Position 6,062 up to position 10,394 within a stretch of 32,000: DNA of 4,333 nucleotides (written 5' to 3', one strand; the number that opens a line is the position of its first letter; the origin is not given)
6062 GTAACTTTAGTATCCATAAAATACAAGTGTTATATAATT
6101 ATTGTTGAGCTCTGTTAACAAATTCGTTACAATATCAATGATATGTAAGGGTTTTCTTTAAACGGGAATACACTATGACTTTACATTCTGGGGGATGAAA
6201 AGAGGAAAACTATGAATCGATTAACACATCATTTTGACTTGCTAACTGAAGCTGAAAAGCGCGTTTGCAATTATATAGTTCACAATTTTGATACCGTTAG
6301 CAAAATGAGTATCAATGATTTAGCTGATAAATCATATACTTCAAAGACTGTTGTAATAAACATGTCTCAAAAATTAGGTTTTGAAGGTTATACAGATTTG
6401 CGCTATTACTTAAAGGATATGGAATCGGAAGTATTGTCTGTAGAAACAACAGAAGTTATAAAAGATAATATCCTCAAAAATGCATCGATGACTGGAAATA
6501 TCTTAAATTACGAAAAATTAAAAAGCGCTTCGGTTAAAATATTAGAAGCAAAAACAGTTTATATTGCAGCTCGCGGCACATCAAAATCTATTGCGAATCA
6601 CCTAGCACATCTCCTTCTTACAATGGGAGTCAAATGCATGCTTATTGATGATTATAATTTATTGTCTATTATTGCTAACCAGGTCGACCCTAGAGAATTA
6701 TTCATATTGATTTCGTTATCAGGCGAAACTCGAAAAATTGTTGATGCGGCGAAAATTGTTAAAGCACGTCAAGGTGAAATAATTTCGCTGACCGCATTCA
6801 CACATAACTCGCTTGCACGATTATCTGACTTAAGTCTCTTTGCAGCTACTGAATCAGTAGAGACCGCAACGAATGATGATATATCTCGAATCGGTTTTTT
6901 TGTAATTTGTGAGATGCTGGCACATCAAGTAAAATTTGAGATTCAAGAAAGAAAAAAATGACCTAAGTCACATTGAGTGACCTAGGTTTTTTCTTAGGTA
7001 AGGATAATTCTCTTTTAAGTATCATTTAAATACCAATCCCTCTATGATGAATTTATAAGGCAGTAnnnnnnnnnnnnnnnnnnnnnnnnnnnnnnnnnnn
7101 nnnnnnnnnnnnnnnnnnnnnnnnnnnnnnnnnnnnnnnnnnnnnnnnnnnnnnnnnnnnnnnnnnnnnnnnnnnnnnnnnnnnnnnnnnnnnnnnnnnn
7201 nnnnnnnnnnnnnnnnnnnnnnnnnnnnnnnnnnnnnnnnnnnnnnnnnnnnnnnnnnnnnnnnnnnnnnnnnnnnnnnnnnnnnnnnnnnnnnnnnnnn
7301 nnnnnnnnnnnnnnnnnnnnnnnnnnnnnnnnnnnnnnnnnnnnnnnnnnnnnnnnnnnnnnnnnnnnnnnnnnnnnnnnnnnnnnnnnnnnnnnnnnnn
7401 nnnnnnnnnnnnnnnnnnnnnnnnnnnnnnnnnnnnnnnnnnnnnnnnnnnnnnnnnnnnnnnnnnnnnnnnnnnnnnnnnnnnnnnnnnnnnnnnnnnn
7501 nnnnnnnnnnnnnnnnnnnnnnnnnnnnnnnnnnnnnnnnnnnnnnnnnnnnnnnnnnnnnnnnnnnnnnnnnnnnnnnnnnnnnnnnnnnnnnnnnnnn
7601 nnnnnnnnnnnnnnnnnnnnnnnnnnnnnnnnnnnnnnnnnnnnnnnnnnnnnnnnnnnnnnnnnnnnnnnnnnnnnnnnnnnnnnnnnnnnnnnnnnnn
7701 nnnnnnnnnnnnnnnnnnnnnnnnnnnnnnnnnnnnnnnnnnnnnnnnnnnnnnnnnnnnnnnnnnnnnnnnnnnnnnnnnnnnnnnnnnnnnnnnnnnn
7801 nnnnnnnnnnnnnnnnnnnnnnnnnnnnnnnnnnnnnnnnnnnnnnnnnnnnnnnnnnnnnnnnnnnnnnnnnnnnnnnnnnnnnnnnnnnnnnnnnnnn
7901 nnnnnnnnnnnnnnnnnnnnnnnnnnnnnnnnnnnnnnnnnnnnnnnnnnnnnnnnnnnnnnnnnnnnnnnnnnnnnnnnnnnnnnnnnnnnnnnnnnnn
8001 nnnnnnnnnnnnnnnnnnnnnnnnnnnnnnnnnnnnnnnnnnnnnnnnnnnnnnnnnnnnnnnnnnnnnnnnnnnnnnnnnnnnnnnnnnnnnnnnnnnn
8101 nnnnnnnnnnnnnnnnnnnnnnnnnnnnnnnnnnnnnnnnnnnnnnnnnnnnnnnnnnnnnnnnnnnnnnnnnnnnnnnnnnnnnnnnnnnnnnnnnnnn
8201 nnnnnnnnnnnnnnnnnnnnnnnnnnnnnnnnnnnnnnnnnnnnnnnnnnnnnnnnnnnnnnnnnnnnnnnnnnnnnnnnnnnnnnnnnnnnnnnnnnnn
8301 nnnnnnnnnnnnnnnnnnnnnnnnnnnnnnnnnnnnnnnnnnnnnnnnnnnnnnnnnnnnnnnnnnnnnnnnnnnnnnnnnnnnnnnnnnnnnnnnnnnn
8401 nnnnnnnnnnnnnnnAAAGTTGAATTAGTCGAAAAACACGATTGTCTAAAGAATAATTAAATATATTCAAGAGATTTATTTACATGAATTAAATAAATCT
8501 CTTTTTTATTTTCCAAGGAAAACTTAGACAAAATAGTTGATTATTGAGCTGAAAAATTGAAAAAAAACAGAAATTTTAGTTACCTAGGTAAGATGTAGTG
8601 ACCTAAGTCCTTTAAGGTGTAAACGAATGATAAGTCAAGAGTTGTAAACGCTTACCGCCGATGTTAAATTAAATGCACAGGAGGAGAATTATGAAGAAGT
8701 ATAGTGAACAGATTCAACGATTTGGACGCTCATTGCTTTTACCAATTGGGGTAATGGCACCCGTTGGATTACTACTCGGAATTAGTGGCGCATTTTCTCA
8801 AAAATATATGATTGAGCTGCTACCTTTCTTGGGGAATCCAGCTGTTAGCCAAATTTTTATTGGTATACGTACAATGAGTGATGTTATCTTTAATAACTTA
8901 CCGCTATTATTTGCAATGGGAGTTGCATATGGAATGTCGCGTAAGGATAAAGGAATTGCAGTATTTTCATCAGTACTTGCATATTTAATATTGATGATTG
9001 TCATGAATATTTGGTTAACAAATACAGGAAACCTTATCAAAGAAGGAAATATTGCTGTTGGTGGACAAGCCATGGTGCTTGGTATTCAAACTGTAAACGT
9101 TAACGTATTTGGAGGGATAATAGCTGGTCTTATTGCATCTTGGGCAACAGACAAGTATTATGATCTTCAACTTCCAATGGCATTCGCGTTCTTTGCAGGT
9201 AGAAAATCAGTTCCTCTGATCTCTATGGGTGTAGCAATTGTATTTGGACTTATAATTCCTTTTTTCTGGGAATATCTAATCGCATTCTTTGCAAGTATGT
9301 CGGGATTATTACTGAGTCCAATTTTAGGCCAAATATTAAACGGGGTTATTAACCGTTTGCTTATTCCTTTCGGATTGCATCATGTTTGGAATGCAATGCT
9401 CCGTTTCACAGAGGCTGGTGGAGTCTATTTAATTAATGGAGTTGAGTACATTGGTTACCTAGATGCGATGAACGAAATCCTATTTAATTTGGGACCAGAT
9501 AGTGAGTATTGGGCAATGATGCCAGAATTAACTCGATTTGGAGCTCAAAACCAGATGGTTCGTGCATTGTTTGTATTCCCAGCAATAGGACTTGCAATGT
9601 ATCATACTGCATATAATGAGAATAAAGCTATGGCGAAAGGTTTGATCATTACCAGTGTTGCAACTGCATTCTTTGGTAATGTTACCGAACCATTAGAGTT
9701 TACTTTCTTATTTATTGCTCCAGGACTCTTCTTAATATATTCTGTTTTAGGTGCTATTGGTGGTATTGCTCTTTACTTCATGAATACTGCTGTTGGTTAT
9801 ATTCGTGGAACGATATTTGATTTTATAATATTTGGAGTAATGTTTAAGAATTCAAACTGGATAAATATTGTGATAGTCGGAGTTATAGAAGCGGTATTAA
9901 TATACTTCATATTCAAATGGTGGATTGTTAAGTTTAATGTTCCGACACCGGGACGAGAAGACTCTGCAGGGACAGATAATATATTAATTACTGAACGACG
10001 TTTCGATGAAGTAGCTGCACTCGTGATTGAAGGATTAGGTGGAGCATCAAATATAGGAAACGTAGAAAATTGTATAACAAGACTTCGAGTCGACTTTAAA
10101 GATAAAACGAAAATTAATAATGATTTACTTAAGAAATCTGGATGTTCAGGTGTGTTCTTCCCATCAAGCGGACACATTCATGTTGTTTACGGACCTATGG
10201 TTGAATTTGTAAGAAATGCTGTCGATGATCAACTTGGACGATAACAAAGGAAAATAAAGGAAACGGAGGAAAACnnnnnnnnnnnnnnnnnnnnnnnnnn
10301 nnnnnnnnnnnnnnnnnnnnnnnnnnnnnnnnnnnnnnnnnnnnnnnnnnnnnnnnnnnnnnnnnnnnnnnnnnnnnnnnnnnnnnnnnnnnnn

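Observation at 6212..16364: Composite RpiR / GH4 / PTS EIICB+EIIA / two NagA paralogs / MFS / C-S lyase island matching no characterised operon I know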

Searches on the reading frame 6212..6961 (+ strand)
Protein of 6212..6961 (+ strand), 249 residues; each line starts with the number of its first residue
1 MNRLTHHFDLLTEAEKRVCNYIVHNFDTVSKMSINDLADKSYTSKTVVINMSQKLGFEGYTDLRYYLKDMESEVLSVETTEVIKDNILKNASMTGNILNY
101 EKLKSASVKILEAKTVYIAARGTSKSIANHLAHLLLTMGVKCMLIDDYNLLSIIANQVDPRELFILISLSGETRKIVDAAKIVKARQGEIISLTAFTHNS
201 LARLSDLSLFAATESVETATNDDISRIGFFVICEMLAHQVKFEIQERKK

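Call 3: search_protein_families(library=pfam, proteins=[window:6212-6961:+])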
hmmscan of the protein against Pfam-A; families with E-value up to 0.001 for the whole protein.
window:6212-6961:+ (249 aa): 3 families
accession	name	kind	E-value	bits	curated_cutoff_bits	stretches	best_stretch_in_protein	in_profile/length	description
PF01380.27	SIS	-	1.2e-18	67.6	25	1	110-213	2-106/131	SIS domain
PF01418.23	HTH_6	-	1e-14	54.7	28.3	1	3-69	6-72/77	Helix-turn-helix domain, rpiR family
PF13580.11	SIS_2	-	0.00054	20.4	27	0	151-194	92-137/138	SIS domain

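Call 4: search_protein_families(library=ncbifam, proteins=[window:6212-6961:+])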
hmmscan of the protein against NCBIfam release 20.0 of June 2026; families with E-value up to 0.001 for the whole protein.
window:6212-6961:+ (249 aa): 15 families
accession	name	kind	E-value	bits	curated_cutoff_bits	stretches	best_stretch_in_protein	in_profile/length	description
NF040776.2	AlsR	equivalog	3.1e-29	101.8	400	1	10-216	14-232/279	transcriptional repressor AlsR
NF008458.0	PRK11337.1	equivalog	4.2e-27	94.9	378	1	8-227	24-255/293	MurR/RpiR family transcriptional regulator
NF008590.0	PRK11557.1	equivalog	1.2e-23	84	355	1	3-219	6-238/282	MurR/RpiR family transcriptional regulator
NF008451.0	PRK11302.1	subfamily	5e-16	59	296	1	2-238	5-252/286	transcriptional regulator HexR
TIGR03127.2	RuMP_HxlB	equivalog_domain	4.6e-14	52.7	160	1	86-213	3-125/178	6-phospho-3-hexuloisomerase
NF012026.0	PRK15482.1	equivalog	2.5e-13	50.2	408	2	78-212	96-234/285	HTH-type transcriptional regulator MurR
NF010701.0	PRK14101.1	equivalog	1.7e-12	46.3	920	1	2-241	345-595/638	bifunctional transcriptional regulator/glucokinase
NF041755.1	RuMP_HxlAB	equivalog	1.6e-10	40.6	500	1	87-210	220-338/391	bifunctional 3-hexulose-6-phosphate synthase/6-phospho-3-hexuloisomerase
NF001484.0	PRK00331.1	subfamily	9.8e-09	34.1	381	1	31-211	220-384/601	isomerizing glutamine--fructose-6-phosphate transaminase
TIGR01135.1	glmS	equivalog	1.2e-08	33.9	418.05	1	31-211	219-389/607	glutamine--fructose-6-phosphate transaminase (isomerizing)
NF002805.0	PRK02947.1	subfamily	1.9e-05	24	135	1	155-200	102-147/247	sugar isomerase domain-containing protein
NF006425.0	PRK08674.1-5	equivalog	6e-05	22.1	471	1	114-204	51-139/358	bifunctional phosphoglucose/phosphomannose isomerase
TIGR00393.1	kpsF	subfamily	0.00015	21.4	203.7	1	117-210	4-97/268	KpsF/GutQ family sugar-phosphate isomerase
TIGR02128.1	G6PI_arch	equivalog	0.00016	20.7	213.9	1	107-195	17-101/308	bifunctional phosphoglucose/phosphomannose isomerase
NF046059.1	NagB_SO3506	equivalog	0.00037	19.9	430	1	77-209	9-135/330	glucosamine-6-phosphate deaminase NagB-II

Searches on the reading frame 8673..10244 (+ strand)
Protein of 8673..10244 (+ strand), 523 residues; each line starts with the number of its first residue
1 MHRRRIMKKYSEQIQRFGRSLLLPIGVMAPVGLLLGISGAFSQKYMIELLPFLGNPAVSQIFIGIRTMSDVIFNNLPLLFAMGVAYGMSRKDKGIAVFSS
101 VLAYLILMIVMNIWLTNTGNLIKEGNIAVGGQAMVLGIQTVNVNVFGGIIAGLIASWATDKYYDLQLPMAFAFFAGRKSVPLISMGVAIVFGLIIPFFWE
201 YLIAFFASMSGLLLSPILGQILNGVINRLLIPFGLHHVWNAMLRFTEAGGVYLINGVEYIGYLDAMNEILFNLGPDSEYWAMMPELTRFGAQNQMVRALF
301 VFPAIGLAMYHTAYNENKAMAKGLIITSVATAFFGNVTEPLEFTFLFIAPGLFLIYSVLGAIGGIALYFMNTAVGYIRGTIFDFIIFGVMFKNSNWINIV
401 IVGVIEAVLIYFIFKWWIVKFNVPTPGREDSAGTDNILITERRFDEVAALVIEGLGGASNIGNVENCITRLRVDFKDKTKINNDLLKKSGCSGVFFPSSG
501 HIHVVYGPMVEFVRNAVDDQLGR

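Call 3: search_protein_families(library=pfam, proteins=[window:8673-10244:+])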
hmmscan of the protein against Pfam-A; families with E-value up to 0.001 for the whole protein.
window:8673-10244:+ (523 aa): 2 families
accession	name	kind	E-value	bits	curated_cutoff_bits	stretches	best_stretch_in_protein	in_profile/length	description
PF02378.23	PTS_EIIC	-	3.6e-52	177.9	30.7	1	19-360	2-318/319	Phosphotransferase system, EIIC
PF00367.25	PTS_EIIB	-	1.1e-12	47.6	27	1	451-482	3-34/34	phosphotransferase system, EIIB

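Call 4: search_protein_families(library=ncbifam, proteins=[window:8673-10244:+])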
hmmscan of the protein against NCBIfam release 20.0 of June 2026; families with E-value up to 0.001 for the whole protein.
window:8673-10244:+ (523 aa): 19 families
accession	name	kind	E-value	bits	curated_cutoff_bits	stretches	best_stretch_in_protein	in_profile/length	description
TIGR02004.1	PTS-IIBC-malX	hypoth_equivalog_domain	4.5e-113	378.5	632.2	1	12-518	6-514/517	maltose/glucose-specific PTS transporter subunit IIBC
NF007509.0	PRK10110.1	subfamily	2.8e-108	362.6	665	1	12-518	13-522/530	PTS maltose transporter subunit IICB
TIGR02002.1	PTS-II-BC-glcB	equivalog_domain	3.1e-103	346.1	591.8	1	8-520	2-499/502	glucose-specific PTS transporter subunit IIBC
TIGR01998.1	PTS-II-BC-nag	equivalog_domain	1.7e-87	294.2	553.2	1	13-516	4-473/475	N-acetylglucosamine-specific PTS transporter subunit IIBC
NF008301.0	PRK11089.1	equivalog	5.3e-76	256.2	647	1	8-520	3-473/477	PTS glucose transporter subunit IIBC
TIGR02005.1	PTS-IIBC-alpha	subfamily_domain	2.9e-60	204.1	607.3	1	12-519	2-522/524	alpha-glucoside-specific PTS transporter subunit IIBC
TIGR02003.1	PTS-II-BC-unk1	hypoth_equivalog_domain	3.9e-50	170.9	649.85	1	13-522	7-546/547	PTS transporter subunit IIBC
NF007608.0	PRK10255.1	equivalog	2.1e-48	165.2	1010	1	14-518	7-463/648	PTS N-acetyl glucosamine transporter subunit IIABC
TIGR00852.1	pts-Glc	subfamily_domain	2.4e-42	145.2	291.1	1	69-370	1-288/290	maltose/glucose-specific PTS transporter subunit IIC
NF007255.0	PRK09702.1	equivalog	4e-14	52.6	321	1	399-519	12-144/161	PTS sugar transporter subunit IIB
TIGR00826.1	EIIB_glc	domain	6.9e-14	51.9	45.75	1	420-507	2-88/88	glucose PTS transporter subunit EIIB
TIGR01996.1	PTS-II-BC-sucr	equivalog_domain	7e-14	51.3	559.3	1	445-520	3-79/461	sucrose-specific PTS transporter subunit IIBC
TIGR01995.1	PTS-II-ABC-beta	subfamily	5.8e-10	38.3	614.7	1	444-521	1-78/618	beta-glucoside-specific PTS transporter subunit IIABC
NF007335.0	PRK09824.1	equivalog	1.7e-07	30.3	894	1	444-520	3-79/627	PTS beta-glucoside transporter subunit IIABC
NF007311.0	PRK09796.1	equivalog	3.4e-07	29.2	722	1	443-510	4-71/485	PTS cellobiose/arbutin/salicin transporter subunit IIBC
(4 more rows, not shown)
